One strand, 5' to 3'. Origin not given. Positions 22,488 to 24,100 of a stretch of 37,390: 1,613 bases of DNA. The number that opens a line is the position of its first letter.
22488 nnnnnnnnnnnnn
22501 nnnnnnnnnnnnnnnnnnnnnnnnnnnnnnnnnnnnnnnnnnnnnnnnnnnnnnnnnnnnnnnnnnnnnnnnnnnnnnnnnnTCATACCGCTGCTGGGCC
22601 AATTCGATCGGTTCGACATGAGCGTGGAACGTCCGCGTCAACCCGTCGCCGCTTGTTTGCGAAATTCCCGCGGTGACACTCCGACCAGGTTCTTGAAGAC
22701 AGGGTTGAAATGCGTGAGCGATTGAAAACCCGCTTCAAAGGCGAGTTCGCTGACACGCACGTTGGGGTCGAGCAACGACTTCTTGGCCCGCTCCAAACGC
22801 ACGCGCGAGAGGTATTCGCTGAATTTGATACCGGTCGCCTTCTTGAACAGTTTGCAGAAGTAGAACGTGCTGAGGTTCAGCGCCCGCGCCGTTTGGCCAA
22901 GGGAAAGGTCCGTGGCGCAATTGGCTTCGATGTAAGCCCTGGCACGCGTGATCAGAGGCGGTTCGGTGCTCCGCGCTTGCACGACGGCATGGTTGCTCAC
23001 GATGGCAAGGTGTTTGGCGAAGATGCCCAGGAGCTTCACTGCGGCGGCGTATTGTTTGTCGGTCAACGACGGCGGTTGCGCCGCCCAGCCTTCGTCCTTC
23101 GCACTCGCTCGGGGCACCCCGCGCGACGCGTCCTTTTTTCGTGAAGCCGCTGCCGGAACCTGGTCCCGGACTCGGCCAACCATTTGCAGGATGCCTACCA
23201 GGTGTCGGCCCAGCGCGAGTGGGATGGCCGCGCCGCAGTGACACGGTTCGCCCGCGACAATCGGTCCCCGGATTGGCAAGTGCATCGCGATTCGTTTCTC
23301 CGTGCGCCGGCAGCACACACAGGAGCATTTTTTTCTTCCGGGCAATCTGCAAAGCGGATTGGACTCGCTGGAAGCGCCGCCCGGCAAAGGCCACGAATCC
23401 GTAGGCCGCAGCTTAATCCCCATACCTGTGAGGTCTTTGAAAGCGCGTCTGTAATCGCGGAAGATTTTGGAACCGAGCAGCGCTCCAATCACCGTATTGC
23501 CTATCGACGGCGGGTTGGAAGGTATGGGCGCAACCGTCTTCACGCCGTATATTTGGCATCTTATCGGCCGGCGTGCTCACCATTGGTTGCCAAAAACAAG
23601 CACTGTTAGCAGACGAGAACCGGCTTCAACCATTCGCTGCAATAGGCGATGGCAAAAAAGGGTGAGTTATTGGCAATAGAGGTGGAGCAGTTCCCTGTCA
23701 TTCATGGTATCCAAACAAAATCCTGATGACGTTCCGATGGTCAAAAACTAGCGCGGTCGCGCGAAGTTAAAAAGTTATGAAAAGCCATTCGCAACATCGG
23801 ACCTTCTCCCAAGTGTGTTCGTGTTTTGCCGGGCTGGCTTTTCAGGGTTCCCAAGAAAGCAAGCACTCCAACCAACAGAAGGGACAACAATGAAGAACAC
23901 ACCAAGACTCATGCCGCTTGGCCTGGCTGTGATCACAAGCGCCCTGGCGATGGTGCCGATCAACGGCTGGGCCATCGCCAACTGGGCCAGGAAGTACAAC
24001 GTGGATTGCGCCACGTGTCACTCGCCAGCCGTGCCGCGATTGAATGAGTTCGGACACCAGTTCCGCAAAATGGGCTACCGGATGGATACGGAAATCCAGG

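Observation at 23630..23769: The same ~140-bp non-coding leader precedes both porin/cytochrome modules (second copy at 30594-30732)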

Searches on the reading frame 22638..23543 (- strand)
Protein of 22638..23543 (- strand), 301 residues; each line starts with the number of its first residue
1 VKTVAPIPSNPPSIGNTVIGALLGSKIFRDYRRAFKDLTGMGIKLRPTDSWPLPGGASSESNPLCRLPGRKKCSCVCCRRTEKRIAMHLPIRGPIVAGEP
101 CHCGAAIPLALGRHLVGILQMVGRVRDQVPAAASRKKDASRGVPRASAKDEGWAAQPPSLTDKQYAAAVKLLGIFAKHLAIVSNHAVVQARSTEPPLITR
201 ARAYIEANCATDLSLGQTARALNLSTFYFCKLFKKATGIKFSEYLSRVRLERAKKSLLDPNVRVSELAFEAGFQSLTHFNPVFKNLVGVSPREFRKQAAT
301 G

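Call 9: search_protein_families(library=pfam, proteins=[window:22638-23543:-], max_evalue=0.01)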
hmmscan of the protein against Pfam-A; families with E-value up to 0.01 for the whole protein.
window:22638-23543:- (301 aa): 3 families
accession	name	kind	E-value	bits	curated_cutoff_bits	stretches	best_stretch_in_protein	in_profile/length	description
PF12833.13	HTH_18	-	3.4e-23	82.2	33.6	1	219-297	2-80/80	Helix-turn-helix domain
PF00165.29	HTH_AraC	-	3.7e-20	72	26.6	2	205-245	1-41/42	Bacterial regulatory helix-turn-helix proteins, AraC family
PF10114.15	PocR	-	0.00086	19.5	23.9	1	26-180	6-158/162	Sensory domain found in PocR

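Call 57: search_protein_families(library=ncbifam, proteins=[window:22638-23543:-], max_evalue=0.001)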
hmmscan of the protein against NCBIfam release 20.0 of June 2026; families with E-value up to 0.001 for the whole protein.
window:22638-23543:- (301 aa): 30 families (the best 25 are shown)
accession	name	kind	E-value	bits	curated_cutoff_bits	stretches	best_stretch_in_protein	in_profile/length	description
NF047788.1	TransRegPocR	equivalog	8.9e-21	74.4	500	1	187-299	180-292/296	transcriptional regulator PocR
NF047455.1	TF_Staph_AryK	equivalog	1.1e-19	70.2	850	1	169-298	132-259/759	transcriptional regulator AryK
TIGR04094.1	adjacent_YSIRK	equivalog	2.1e-16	59.9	200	1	195-295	284-383/383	YSIRK-targeted surface antigen transcriptional regulator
NF041686.2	ant_diox_reg_AndR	equivalog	4.2e-15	56.2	350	1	184-293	205-316/321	anthranilate 1,2-dioxygenase regulatory protein AndR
NF033869.1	viru_reg_Rsp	equivalog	1.1e-13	50.6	400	1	170-297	121-248/701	AraC family transcriptional regulator Rsp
NF007860.0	PRK10572.1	equivalog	1.6e-13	50.2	208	1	195-298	182-285/292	arabinose operon transcriptional regulator AraC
NF049932.1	TranspRegBtr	equivalog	4e-13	48.7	900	1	196-297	164-265/531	bacillibactin transport transcriptional regulator Btr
NF010028.0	PRK13503.1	equivalog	2.9e-12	46.6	288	1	174-298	149-273/278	HTH-type transcriptional activator RhaS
NF007693.0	PRK10371.1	equivalog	1.2e-11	44.4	253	1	200-298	202-300/309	transcriptional regulator MelR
NF006902.0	PRK09393.1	equivalog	1.6e-11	44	425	1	202-299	226-323/327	transcriptional regulator FtrA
NF052371.1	TransRegGbdRPseu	equivalog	3.9e-11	42.6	480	1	203-298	232-327/365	choline metabolism transcriptional regulator GbdR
NF052534.1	RzbtTranRegRhrA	equivalog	4.7e-11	42.5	500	1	170-299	187-312/312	rhizobactin biosynthesis transcriptional regulator RhrA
NF010026.0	PRK13501.1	equivalog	3.9e-10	39.4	363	1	207-297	187-277/290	HTH-type transcriptional activator RhaR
NF049968.1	QhpR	equivalog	5.7e-10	38.8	250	1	188-295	177-284/284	AraC-like transcriptional regulator QhpR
NF007432.1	PRK09978.1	equivalog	2.7e-09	36.6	500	1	194-300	140-245/274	DNA-binding transcriptional regulator GadX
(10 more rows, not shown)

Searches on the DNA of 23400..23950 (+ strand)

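Call 8: search_rna_families(source=window, start=23400, end=23950, threshold=evalue, max_evalue=10, show_alignments=3)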
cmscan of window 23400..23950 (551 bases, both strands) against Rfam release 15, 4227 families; matches with E-value up to 10: 1.
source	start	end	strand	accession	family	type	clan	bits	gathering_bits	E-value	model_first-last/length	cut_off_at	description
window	23543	23631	+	RF02507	Atu_Ti3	Gene; sRNA;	-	17.5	50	0.58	1-89/89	no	Rhizobiales sRNA Atu_Ti3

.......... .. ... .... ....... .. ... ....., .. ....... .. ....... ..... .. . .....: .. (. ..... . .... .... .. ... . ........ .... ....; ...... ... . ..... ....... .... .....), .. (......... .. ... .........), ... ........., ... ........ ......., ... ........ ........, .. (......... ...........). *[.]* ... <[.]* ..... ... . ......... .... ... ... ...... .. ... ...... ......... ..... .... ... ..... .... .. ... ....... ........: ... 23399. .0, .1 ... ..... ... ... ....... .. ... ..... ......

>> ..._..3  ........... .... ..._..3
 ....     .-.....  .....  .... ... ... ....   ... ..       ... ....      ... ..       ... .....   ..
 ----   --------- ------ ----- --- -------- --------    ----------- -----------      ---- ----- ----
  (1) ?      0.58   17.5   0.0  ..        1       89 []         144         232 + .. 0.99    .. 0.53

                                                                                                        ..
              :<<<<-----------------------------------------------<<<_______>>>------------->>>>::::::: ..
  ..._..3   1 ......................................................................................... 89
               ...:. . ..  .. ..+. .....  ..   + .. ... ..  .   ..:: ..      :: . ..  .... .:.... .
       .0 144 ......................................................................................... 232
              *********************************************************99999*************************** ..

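Call 69: search_dna_similar(query=window:23620-23780:+, collection=plasmids, mode=distant, max_evalue=0.001, max_rows=5)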
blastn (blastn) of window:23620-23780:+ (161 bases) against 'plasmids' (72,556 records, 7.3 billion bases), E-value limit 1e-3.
No match.
